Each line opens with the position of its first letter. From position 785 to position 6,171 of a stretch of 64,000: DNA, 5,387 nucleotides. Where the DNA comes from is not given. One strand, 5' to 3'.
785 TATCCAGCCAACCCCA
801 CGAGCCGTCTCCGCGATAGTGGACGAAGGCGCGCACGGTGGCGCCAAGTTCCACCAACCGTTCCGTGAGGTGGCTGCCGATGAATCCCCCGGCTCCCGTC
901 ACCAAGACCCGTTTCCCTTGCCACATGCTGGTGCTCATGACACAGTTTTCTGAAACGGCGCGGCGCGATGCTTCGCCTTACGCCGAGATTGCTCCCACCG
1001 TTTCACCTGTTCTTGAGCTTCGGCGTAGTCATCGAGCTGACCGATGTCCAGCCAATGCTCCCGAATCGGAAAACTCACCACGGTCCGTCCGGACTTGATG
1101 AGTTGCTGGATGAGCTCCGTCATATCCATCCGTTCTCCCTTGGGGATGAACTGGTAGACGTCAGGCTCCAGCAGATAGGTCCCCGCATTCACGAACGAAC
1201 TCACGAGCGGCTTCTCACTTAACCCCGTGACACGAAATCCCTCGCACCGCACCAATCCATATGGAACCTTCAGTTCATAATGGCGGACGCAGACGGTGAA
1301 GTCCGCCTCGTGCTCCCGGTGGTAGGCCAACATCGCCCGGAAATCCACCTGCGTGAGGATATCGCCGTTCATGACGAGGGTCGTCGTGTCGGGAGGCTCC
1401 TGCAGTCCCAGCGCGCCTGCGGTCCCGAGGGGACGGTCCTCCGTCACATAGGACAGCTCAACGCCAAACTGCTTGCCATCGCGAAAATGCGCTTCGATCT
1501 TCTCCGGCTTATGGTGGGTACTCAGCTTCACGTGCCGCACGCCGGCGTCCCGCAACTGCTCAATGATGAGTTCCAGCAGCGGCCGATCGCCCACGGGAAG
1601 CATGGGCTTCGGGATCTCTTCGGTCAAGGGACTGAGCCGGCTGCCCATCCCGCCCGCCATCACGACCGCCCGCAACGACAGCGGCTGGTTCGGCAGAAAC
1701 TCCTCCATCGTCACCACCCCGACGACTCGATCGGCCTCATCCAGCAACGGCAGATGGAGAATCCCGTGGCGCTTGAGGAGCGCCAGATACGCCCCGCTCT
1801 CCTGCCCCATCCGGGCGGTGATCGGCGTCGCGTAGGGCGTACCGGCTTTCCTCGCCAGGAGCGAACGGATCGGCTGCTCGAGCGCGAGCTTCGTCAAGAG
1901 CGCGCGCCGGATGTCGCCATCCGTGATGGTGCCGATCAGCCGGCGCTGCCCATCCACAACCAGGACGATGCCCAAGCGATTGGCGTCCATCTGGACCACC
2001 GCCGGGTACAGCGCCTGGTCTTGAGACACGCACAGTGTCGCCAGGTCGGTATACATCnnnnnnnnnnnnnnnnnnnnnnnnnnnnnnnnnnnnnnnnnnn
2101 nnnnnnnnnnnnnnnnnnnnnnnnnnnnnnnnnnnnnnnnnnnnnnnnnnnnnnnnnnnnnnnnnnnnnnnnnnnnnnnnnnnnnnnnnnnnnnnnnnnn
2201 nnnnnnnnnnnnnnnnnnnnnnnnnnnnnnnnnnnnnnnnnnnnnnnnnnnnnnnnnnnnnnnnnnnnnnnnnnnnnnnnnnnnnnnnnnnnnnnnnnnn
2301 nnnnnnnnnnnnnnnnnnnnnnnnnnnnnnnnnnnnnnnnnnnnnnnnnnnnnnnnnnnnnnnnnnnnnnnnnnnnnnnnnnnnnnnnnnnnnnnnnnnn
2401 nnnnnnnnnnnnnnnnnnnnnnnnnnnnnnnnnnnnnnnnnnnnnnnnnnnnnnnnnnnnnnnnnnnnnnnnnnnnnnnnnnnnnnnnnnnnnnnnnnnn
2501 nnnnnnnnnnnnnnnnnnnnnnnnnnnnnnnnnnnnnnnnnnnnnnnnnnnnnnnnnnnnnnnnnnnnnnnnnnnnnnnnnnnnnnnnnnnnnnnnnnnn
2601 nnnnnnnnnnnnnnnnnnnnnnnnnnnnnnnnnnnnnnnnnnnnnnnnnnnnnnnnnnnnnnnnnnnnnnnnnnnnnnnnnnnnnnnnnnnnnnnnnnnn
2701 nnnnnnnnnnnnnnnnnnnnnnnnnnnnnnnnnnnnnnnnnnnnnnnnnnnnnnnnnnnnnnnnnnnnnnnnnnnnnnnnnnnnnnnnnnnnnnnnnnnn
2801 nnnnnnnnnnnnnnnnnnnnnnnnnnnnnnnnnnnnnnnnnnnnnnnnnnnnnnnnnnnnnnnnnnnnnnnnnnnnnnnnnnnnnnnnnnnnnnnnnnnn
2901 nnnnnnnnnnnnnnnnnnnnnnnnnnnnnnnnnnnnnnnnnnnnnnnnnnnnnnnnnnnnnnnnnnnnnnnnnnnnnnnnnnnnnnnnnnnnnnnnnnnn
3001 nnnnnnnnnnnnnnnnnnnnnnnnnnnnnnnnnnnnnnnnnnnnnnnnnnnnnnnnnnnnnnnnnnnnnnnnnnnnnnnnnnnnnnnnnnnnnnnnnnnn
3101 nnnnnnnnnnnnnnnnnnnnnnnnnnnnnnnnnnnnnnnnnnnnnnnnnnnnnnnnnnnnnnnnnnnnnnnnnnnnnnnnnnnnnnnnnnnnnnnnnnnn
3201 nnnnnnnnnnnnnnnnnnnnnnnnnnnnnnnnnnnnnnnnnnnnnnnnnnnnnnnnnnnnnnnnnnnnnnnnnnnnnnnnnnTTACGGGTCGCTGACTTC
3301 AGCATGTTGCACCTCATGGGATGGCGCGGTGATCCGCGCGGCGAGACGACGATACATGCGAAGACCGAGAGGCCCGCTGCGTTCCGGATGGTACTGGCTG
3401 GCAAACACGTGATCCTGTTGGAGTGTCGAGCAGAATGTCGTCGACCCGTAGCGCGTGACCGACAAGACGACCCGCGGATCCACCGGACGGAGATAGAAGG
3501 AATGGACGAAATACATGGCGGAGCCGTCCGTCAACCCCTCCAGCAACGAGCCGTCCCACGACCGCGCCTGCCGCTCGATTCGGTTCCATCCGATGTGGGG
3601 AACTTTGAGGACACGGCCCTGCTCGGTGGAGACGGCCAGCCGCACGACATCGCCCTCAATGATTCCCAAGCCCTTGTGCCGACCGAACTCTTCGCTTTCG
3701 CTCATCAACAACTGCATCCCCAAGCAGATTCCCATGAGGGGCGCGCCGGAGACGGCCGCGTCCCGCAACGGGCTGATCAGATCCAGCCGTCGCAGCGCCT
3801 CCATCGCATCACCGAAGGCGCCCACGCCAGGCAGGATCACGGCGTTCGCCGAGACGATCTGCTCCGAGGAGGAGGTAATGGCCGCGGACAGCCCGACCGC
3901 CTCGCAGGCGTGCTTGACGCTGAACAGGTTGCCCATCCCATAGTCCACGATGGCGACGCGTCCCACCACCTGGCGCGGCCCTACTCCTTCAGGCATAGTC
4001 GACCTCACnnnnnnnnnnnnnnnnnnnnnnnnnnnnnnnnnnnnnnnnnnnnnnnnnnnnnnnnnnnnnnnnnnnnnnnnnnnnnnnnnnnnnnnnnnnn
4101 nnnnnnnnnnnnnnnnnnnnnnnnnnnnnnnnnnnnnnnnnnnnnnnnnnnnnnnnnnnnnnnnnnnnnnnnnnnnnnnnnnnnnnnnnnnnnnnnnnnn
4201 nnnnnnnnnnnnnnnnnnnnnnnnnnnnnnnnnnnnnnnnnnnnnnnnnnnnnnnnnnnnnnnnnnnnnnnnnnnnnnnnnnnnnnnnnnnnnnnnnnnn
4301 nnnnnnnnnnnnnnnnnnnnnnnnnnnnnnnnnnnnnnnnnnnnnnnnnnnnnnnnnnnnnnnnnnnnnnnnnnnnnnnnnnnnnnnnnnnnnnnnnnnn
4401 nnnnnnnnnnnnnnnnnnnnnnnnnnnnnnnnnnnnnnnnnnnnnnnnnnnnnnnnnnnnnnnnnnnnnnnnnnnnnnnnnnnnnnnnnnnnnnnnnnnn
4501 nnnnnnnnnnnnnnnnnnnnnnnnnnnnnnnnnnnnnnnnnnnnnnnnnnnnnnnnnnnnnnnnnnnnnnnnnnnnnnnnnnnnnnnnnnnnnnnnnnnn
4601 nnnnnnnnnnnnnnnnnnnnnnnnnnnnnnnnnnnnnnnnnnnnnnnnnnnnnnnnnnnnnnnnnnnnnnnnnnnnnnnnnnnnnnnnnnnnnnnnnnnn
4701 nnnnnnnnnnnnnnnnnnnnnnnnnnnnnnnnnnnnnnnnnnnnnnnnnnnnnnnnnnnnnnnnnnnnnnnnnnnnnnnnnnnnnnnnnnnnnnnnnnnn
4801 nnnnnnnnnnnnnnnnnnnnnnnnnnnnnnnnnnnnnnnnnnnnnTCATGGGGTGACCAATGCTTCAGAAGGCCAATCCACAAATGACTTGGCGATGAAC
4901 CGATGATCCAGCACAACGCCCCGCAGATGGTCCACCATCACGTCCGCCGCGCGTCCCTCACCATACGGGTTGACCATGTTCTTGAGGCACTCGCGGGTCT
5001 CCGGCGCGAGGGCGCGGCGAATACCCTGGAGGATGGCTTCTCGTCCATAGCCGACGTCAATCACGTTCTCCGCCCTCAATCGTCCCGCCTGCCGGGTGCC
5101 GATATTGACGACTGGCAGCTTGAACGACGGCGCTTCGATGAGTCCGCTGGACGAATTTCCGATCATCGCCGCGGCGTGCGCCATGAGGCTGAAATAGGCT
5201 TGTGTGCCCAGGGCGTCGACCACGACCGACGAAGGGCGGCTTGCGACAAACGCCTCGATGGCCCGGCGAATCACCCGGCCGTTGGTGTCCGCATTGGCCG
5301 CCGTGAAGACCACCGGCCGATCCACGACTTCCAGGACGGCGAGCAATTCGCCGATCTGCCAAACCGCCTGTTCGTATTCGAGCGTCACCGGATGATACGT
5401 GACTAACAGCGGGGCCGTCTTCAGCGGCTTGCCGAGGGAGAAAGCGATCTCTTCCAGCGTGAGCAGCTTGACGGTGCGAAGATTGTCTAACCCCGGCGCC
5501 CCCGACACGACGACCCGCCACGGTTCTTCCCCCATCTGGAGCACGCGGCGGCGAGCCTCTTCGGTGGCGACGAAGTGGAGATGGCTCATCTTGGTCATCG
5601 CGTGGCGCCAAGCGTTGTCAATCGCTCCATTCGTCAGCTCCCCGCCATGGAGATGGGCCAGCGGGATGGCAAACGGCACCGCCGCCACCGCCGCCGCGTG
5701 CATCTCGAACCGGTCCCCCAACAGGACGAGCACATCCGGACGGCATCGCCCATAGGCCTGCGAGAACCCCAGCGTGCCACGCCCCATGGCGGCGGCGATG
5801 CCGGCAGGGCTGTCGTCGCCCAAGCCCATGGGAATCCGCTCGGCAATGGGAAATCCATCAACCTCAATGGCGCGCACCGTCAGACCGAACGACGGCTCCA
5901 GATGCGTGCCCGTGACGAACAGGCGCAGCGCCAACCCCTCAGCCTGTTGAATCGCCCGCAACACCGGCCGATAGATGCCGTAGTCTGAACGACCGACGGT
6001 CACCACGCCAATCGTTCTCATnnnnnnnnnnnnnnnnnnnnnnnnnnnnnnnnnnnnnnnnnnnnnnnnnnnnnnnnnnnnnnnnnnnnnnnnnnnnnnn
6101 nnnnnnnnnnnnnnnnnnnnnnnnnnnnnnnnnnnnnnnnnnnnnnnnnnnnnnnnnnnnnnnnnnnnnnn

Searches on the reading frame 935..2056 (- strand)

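Call 25: search_protein_families(library=pfam, proteins=[window:935-2056:-], max_evalue=0.05)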
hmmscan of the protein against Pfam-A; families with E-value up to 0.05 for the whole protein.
window:935-2056:- (373 aa): 3 families
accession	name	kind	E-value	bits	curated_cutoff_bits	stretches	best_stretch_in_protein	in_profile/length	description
PF00483.29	NTP_transferase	-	9.1e-47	160.1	21.2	1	130-352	2-243/245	Nucleotidyl transferase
PF12804.13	NTP_transf_3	-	1.3e-12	48.6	27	1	130-266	1-131/160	MobA-like NTP transferase domain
PF00571.33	CBS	-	8e-11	42.5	24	2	10-54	12-56/57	CBS domain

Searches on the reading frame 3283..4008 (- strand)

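Call 25: search_protein_families(library=pfam, proteins=[window:3283-4008:-], max_evalue=0.05)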
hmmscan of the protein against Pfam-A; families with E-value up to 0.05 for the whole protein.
window:3283-4008:- (241 aa): 4 families
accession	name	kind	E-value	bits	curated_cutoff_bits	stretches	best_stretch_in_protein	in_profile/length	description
PF00117.34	GATase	-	9.5e-16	58.5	22.8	1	20-211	2-174/190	Glutamine amidotransferase class-I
PF07685.20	GATase_3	-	6.1e-07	29.7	27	1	45-122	31-116/196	CobB/CobQ-like glutamine amidotransferase domain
PF01174.25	SNO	-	0.00024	21.5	27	1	31-125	11-104/188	SNO glutamine amidotransferase family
PF07722.19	Peptidase_C26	-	0.01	16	20.5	0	81-101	98-118/219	Peptidase C26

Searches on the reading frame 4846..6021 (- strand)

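Call 10: search_protein_families(library=pfam, proteins=[window:4846-6021:-], max_evalue=0.00001)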
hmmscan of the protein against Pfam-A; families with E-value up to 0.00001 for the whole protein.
window:4846-6021:- (391 aa): 1 family
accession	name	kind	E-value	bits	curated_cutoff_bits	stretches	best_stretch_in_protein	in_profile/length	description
PF02350.25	Epimerase_2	-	5.9e-82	275.7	30.6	1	22-366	1-346/347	UDP-N-acetylglucosamine 2-epimerase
